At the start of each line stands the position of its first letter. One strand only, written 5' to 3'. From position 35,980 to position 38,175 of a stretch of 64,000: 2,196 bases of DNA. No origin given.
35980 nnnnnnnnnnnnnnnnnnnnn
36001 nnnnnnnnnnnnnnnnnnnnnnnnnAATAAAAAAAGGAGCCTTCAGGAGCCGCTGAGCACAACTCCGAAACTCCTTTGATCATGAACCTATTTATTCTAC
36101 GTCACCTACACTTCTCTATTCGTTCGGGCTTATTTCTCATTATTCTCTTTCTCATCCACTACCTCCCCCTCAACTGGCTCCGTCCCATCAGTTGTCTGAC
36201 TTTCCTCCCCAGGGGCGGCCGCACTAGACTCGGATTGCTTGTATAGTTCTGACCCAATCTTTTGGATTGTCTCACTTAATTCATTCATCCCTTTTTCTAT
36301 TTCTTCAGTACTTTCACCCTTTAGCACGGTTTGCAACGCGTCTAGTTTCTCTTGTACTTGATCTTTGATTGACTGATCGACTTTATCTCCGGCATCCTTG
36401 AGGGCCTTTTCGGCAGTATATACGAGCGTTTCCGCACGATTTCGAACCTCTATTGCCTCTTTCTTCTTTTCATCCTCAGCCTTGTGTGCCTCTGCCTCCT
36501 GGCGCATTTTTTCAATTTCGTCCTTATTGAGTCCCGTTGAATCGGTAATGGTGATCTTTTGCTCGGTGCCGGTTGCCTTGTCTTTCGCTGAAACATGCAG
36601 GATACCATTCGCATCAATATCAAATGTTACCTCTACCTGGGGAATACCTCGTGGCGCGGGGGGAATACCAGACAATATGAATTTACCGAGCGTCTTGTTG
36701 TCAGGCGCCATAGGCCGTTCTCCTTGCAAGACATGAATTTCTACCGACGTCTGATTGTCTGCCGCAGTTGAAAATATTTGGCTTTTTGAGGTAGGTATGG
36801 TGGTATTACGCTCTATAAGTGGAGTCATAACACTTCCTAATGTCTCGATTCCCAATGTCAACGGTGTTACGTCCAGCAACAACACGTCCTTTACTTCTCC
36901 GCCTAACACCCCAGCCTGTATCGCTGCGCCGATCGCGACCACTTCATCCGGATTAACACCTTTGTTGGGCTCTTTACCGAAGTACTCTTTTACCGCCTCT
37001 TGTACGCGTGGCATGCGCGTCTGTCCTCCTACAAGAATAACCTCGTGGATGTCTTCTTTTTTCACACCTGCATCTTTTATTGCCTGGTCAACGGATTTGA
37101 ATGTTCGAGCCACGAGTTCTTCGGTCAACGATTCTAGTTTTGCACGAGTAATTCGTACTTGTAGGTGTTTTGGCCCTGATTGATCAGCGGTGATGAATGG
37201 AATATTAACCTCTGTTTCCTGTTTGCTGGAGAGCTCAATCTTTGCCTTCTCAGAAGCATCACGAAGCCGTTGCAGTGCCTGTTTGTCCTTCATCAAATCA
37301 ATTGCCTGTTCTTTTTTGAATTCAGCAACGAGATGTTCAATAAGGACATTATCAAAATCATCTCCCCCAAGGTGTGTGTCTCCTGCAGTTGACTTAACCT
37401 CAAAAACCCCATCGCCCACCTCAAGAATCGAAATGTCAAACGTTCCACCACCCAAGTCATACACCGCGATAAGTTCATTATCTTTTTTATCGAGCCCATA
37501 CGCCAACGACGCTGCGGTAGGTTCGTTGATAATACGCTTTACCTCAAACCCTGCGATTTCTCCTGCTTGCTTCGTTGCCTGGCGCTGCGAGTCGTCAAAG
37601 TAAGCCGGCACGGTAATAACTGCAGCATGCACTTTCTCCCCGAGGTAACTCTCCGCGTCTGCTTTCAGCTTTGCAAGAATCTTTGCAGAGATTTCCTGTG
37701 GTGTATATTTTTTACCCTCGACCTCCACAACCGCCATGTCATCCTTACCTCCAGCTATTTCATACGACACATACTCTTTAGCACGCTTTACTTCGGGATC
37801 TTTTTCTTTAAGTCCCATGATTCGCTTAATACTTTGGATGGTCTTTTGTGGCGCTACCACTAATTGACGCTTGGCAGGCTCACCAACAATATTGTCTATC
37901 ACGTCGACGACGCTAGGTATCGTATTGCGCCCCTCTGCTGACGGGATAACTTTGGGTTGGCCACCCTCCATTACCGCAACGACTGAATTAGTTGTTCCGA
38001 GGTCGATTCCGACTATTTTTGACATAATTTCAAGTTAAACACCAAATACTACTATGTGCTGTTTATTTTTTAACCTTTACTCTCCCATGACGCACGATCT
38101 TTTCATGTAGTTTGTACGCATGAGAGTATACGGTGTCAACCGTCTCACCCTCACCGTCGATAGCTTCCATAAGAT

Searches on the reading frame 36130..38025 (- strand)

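Call 43: search_protein_families(library=pfam, proteins=[window:36130-38025:-], max_evalue=0.001)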
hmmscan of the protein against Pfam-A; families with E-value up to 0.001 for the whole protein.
window:36130-38025:- (631 aa): 3 families
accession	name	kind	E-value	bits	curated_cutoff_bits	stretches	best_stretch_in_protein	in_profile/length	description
PF00012.26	HSP70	-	5.6e-255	847.6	20.6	1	4-595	1-598/599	Hsp70 protein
PF06723.19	MreB_Mbl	-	7e-13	48.5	27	1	130-369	91-317/327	MreB/Mbl protein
PF17651.6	Raco_middle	-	0.001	19.2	26.8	0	294-336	52-94/163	RACo middle region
